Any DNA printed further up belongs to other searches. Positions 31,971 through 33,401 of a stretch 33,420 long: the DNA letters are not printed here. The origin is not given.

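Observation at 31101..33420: Tandem array of at least three modular type IV pilin genes with an invariant N-terminus; the two complete copies carry unrelated C-terminal cargo modules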

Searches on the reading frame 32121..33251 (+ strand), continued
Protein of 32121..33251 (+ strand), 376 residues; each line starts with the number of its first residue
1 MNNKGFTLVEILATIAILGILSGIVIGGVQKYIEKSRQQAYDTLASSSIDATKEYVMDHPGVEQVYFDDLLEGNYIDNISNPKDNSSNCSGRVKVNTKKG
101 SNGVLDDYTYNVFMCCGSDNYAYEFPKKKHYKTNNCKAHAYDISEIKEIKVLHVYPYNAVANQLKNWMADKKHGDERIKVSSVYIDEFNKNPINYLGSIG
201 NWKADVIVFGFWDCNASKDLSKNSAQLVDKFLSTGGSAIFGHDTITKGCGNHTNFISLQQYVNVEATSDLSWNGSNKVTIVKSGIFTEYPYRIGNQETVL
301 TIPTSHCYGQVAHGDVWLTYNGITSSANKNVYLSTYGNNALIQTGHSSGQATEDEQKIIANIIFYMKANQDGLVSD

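Call 36: fold_search(model_id=the predicted structure, library=pdb)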
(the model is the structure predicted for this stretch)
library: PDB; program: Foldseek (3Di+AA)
matches with E <= 10: 771; with E <= 0.001: 9
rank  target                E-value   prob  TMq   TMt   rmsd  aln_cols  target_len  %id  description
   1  3d54_D                6.3e-06  1.00  0.38  0.60   5.5       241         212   13  Structure of PurLQS from Thermotoga maritima (released 2008-07-22)
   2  5e9a_A                1.6e-05  1.00  0.35  0.21   6.1       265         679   11  Crystal structure analysis of the cold-adamped beta-galactosidase from Rahnella sp. R3 (released 2016-10-26)
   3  4jqs_A                4.8e-05  1.00  0.40  0.58   5.0       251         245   12  Crystal structure of a Putative thua-like protein (BACUNI_01602) from Bacteroides uniformis ATCC 8492 at 2.30 A resolu (released 2013-05-08)
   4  9k7k_B                6.9e-05  1.00  0.32  0.45   7.3       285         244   13  Gamma-glutamyl peptidase 1 from Arabidopsis thaliana (inactive form) (released 2025-10-29)
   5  7ac8_D                1.5e-04  1.00  0.33  0.56   5.6       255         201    9  Molecular basis for the unique allosteric activation mechanism of the heterodimeric imidazole glycerol phosphate synth (released 2021-05-19)
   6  4pxy_A                2.1e-04  1.00  0.38  0.54   7.3       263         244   11  Crystal structure of a Putative thua-like protein (BACUNI_01602) from Bacteroides uniformis ATCC 8492 at 1.50 A resolu (released 2014-04-23)
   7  5fms_A                2.8e-04  1.00  0.38  0.58   6.2       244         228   11  mmIFT52 N-terminal domain (released 2016-03-09)
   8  4e5v_A                5.2e-04  1.00  0.40  0.50   5.9       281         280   12  Crystal structure of a Putative thua-like protein (PARMER_02418) from Parabacteroides merdae ATCC 43184 at 1.75 A reso (released 2012-04-04)
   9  6lyl                  9.7e-04  0.99  0.33  0.12   7.0       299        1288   13  Crystal structure of S1052D mutant of Formylglycinamidine synthetase (released 2021-02-17)
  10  2vkt                  1.1e-03  0.99  0.34  0.46   7.5       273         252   10  HUMAN CTP SYNTHETASE 2 - GLUTAMINASE DOMAIN (released 2008-01-15)
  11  6lyk                  1.7e-03  0.99  0.32  0.11   7.6       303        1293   14  Crystal Structure of R1263A mutant of Formylglycinamidine Synthetase (released 2021-02-17)
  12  6jt7                  2.1e-03  0.99  0.32  0.11   7.4       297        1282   15  Crystal structure of 452-453_deletion mutant of FGAM Synthetase (released 2020-03-04)
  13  6jt9                  2.4e-03  0.98  0.32  0.11   7.5       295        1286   14  Crystal Structure of D464A mutant of FGAM Synthetase (released 2020-03-04)
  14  6pk4_A                2.4e-03  0.96  0.32  0.23  10.9       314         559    8  cryoEM structure of the substrate-bound human CTP synthase 2 filament (released 2019-12-25)
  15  6jt8                  3.5e-03  0.97  0.31  0.11   7.4       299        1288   14  Crystal structure of 450-451_deletion mutant of FGAM Synthetase (released 2020-03-04)
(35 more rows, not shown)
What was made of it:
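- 32565..33230 (+): P2 module (aa ~149-370): class I glutamine-amidotransferase-like / ThuA-like fold, related to DUF5057 surface proteins. Foldseek against PDB: PurQ 3d54_D 6e-6, the ThuA-like 4jqs and 4e5v, a GH42 beta-galactosidase 5e9a, and the IFT52 N-terminal domain 5fms (call 36).
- On Class I glutamine amidotransferase: Foldseek: PurQ 3d54_D E 6.3e-6, HisH 7ac8_D, the CTP synthase glutaminase domain 2vkt (call 36).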

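Call 37: search_solved_structures(query=A1, max_evalue=10, show_alignments=0)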
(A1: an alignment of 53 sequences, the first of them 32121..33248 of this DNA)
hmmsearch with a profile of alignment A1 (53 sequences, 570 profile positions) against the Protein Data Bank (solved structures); distinct sequences matched with E-value up to 10: 22.
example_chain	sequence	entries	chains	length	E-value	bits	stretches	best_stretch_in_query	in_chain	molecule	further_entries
9egp_A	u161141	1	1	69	2.9e-09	39.5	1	4-62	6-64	Geopilin domain 1 protein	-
7tgg_A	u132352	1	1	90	1.8e-07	33.6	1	4-57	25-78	Geopilin domain 1 protein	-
5kua_A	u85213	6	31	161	2.4e-06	29.8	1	9-64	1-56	pilin | Neisseria meningitidis PilE variant SB-GATDH | Neisseria meningitidis PilE, SB-DATDH variant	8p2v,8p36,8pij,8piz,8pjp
2hi2_A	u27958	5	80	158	2.8e-06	29.6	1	9-64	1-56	Fimbrial protein | PilA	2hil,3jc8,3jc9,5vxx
8p3b_A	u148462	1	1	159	3.3e-06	29.4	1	9-63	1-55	Fimbrial protein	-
1ay2_A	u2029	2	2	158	4.1e-06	29.1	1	9-64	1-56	TYPE 4 PILIN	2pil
8pfb_G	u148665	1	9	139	7e-06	28.3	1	9-87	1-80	Type IV pilin PilE1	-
9laa_A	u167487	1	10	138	2.6e-05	26.5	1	1-43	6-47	Type IV pilin protein PilA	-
2m7g_A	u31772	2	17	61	0.00015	23.9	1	9-57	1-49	Geopilin domain 1 protein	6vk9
8tob_GA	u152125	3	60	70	0.00027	23.1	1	10-67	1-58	Fimbrial protein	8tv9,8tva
8tj2_C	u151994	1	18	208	0.00072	21.7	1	9-60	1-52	Type IV major pilin protein PilA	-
8tum_e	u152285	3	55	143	0.0019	20.3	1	9-44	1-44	Type IV major pilin protein PilA | Pilin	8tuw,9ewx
1oqw_A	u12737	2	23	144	0.0025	19.9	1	9-46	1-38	Fimbrial protein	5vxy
3sok_A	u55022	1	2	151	0.0025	19.9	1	9-44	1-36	Fimbrial protein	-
8qqj_J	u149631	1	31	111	0.0035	19.4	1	9-59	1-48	Type IV narrow pilus major component PilA5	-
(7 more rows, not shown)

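Call 40: fold_search(model_id=the predicted structure, library=viral)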
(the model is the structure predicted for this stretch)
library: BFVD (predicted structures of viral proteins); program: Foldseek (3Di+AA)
matches with E <= 10: 842; with E <= 0.001: 1
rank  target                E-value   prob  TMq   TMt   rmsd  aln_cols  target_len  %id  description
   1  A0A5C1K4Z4            1.3e-07  1.00  0.30  0.21  13.4       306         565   12  (no name in the UniProt tables at hand)
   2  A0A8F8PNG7            5.5e-02  0.89  0.14  0.39  13.8       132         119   11  Uncharacterized protein [Clandestinovirus]
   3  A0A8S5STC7            5.8e-02  0.18  0.13  0.06  22.6       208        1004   12  Tail protein [Siphoviridae sp. ctZUr4]
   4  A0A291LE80            7.0e-02  0.99  0.12  0.48   1.9        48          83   10  Uncharacterized protein [Aeromonas phage AS-yj]
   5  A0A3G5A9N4            7.0e-02  0.57  0.19  0.14   6.6       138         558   12  Uncharacterized protein [Hyperionvirus sp.]
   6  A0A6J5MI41            1.0e-01  0.11  0.14  0.10  17.7       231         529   14  Uncharacterized protein [uncultured Caudovirales phage]
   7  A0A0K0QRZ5            1.1e-01  0.09  0.13  0.18  17.8       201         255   10  Radical SAM protein [Citrobacter phage IME-CF2]
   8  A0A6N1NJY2            1.1e-01  0.06  0.11  0.08  22.8       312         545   10  Zinc ABC transporter ATP-binding protein [Tupanvirus soda lake]
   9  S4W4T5                1.2e-01  0.20  0.14  0.15   7.7       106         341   12  Uncharacterized protein [Pandoravirus salinus]
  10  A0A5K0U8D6            1.3e-01  0.08  0.11  0.15  19.7       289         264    8  Uncharacterized protein [Yasminevirus sp. GU-2018]
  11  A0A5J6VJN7            1.5e-01  0.51  0.19  0.26   6.5       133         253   12  Flavodoxin [Megaviridae environmental sample]
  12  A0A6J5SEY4            1.6e-01  0.14  0.16  0.20  18.3       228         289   11  Putative DnaG-like primase [uncultured Caudovirales phage]
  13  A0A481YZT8            1.6e-01  0.07  0.14  0.13  17.2       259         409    9  Exodeoxyribonuclease VII large subunit [Mimivirus LCMiAC01]
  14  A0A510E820            1.7e-01  0.23  0.13  0.25  14.8       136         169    9  (no name in the UniProt tables at hand)
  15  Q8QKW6                1.8e-01  0.33  0.18  0.12  11.2       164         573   10  histidine kinase [Ectocarpus siliculosus virus 1 (isolate New Zealand/Kaikoura/1988)]
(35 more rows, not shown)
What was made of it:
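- Tried and rejected: The Foldseek search of viral structures was uninformative (call 40).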

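Call 60: search_protein_families(library=pfam, proteins=[P0087, P0089, P0090, P0092, P0102, P0105, P0104, P0107, P0110, P0083], max_evalue=0.1)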
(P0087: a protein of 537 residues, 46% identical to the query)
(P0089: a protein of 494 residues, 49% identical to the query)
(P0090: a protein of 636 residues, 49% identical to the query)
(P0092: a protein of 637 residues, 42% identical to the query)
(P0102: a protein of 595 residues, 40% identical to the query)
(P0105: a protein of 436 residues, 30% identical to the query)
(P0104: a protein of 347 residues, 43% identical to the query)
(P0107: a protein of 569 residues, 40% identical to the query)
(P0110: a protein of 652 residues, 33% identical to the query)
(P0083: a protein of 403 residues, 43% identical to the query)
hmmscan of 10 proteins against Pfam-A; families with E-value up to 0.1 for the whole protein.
P0087 (537 aa): 0 families

P0089 (494 aa): 1 family
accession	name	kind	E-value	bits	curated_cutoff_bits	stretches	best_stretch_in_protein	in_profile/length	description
PF24316.1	Tli3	-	0.068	14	27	0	52-86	72-106/129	T6SS Tli3 immunity protein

P0090 (636 aa): 1 family
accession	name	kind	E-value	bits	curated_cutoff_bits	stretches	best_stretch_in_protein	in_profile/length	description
PF09479.16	Flg_new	-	2.8e-08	34.2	27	1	543-589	1-46/65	Listeria-Bacteroides repeat domain (List_Bact_rpt)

P0092 (637 aa): 3 families
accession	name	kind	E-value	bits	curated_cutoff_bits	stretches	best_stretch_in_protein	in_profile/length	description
PF13927.12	Ig_3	-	0.01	16.7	30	1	460-533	2-78/78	Immunoglobulin domain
PF19116.6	DUF5801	-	0.047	14.4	27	0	306-343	99-136/137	Domain of unknown function (DUF5801)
PF24058.1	DUF7359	-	0.053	13.7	27.5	0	354-415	52-113/123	Domain of unknown function (DUF7359)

P0102 (595 aa): 1 family
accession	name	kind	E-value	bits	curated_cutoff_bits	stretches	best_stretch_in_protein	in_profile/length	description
PF09479.16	Flg_new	-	0.0001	22.8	27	2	574-588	25-39/65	Listeria-Bacteroides repeat domain (List_Bact_rpt)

P0105 (436 aa): 1 family
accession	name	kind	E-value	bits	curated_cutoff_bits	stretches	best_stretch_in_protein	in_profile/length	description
PF16480.10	DUF5057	-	1.3e-06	28.6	27.9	1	70-212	229-378/378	Domain of unknown function (DUF5057)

P0104 (347 aa): 1 family
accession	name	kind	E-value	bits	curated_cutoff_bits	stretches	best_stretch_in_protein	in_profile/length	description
PF07963.17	N_methyl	-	3.9e-06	26.7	21.2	1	2-26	3-27/27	Prokaryotic N-terminal methylation motif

P0107 (569 aa): 2 families
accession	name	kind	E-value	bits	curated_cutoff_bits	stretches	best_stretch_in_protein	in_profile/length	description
PF09479.16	Flg_new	-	2.4e-15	56.8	27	2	259-304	1-41/65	Listeria-Bacteroides repeat domain (List_Bact_rpt)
PF07963.17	N_methyl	-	1.5e-07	31.1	21.2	1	2-26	3-27/27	Prokaryotic N-terminal methylation motif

P0110 (652 aa): 1 family
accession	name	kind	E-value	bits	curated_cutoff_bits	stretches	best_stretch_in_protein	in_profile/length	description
PF07963.17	N_methyl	-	8.2e-08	32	21.2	1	2-25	3-26/27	Prokaryotic N-terminal methylation motif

P0083 (403 aa): 2 families
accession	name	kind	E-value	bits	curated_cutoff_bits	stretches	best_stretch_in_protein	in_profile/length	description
PF16480.10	DUF5057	-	1.3e-07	31.9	27.9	1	185-274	271-378/378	Domain of unknown function (DUF5057)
PF07963.17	N_methyl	-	3.1e-07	30.1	21.2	1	5-28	3-26/27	Prokaryotic N-terminal methylation motif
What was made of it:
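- On DUF5057 (PF16480): The Pfam model covers only the first half of the structural domain (call 60).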

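Call 61: search_protein_families(library=pfam, alignment_id=A1, max_evalue=0.01)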
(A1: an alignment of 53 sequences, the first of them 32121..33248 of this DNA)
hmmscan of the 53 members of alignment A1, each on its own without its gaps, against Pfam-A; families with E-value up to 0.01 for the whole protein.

A. member 1, window:32121-33248:+ (376 aa): 1 family
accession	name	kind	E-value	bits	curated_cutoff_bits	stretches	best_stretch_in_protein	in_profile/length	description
PF07963.17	N_methyl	-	3.8e-07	29.9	21.2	1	2-25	3-26/27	Prokaryotic N-terminal methylation motif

B. families by the number of members that match (of 53 scanned): 5 families
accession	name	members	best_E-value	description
PF07963.17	N_methyl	44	2.2e-09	Prokaryotic N-terminal methylation motif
PF16480.10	DUF5057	38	1.4e-09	Domain of unknown function (DUF5057)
PF09479.16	Flg_new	1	0.0001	Listeria-Bacteroides repeat domain (List_Bact_rpt)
PF01906.23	YbjQ_1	1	0.0063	Putative heavy-metal-binding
PF21599.3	ZSWIM3_N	1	0.0088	Zinc finger SWIM domain-containing protein 3, N-terminal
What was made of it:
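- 32565..33230 (+): 38 of 53 family members hit PF16480 (call 61).
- On DUF5057 (PF16480): 38 of 53 aligned family members hit PF16480 at E <= 0.01 (call 61).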

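Call 68: find_encoding_contigs(protein=P0011, flank=10000, max_places=1)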
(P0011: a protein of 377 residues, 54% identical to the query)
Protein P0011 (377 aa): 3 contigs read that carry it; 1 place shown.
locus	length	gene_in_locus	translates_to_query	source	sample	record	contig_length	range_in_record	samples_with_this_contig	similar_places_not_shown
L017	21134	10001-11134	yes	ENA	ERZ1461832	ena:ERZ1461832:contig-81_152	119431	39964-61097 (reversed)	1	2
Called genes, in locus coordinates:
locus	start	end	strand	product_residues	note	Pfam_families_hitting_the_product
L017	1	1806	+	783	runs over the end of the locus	-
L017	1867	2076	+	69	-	PF03672:UPF0154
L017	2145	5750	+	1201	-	PF03382:DUF285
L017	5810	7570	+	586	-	PF01541:GIY-YIG, PF27096:UvrC_M, PF02151:UVR (weak), PF22920:UvrC_RNaseH, PF08459:UvrC_RNaseH_dom, PF12826:HHH_2 (weak)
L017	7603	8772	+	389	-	PF07963:N_methyl (weak)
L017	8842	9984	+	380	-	PF07963:N_methyl (weak)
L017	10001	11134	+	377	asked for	PF07963:N_methyl (weak)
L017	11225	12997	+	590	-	PF02518:HATPase_c, PF13589:HATPase_c_3, PF01119:DNA_mis_repair, PF08676:MutL_C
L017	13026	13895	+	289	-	PF01745:IPT, PF13238:AAA_18 (faint), PF01715:IPPT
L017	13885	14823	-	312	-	PF01841:Transglut_core (faint)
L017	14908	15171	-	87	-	PF01649:Ribosomal_S20p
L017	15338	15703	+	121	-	-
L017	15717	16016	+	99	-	-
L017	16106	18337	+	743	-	PF23139:OB_YrrC, PF14490:HHH_RecD2, PF00580:UvrD-helicase (weak), PF13086:AAA_11 (weak), PF13245:AAA_19, PF13604:AAA_30, PF18335:SH3_13, PF13538:UvrD_C_2, +1 more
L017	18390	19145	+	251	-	PF00557:Peptidase_M24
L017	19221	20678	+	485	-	-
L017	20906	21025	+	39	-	-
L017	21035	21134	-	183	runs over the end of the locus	PF00440:TetR_N (weak)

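Call 69: find_encoding_contigs(protein=P0107, flank=10000, max_places=2)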
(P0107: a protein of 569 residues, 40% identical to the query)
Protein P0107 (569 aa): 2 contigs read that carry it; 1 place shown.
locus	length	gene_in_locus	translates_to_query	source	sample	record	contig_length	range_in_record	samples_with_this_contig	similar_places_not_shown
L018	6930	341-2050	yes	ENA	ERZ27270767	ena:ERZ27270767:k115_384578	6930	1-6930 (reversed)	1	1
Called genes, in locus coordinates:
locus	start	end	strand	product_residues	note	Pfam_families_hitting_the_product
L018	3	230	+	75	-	?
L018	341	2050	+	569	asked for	PF07963:N_methyl, PF09479:Flg_new (weak)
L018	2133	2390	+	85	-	PF02576:RimP_N (weak)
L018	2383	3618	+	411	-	PF08529:NusA_N, PF00575:S1 (weak), PF13184:KH_NusA_1st, PF26594:KH_NusA_2nd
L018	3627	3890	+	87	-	PF04296:YlxR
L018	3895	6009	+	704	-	PF04760:IF2_N, PF00009:GTP_EFTU, PF00025:Arf (weak), PF01926:MMR_HSR1, PF22042:EF-G_D2, PF11987:IF-2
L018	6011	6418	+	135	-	-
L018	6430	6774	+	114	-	PF02033:RBFA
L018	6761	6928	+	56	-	?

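Call 79: find_encoding_contigs(protein=P0089, flank=8000, max_places=3)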
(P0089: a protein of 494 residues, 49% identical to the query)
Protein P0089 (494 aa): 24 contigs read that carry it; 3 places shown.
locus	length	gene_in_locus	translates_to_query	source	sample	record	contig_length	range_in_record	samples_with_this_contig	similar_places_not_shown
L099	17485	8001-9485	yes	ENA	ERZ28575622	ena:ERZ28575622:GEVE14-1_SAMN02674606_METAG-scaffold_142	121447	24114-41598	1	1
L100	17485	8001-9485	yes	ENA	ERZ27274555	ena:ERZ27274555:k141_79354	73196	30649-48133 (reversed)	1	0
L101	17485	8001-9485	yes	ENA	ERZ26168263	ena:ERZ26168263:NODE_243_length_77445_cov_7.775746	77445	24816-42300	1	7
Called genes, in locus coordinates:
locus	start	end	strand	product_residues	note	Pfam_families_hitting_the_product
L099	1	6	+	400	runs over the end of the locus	PF01051:Rep3_N, PF21205:Rep3_C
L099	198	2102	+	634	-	PF02384:N6_Mtase, PF01170:UPF0020 (weak), PF20473:MmeI_Mtase (faint)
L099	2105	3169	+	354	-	PF01420:Methylase_S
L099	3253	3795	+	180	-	PF01420:Methylase_S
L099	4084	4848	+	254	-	-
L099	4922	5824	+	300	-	PF02452:PemK_toxin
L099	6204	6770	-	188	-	PF19503:DUF6037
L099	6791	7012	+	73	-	-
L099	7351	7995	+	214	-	PF00239:Resolvase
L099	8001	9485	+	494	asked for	-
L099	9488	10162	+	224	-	PF09479:Flg_new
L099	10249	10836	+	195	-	-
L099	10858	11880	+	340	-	-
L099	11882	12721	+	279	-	PF16289:PIN_12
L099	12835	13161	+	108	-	-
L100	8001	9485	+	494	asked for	-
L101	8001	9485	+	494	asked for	-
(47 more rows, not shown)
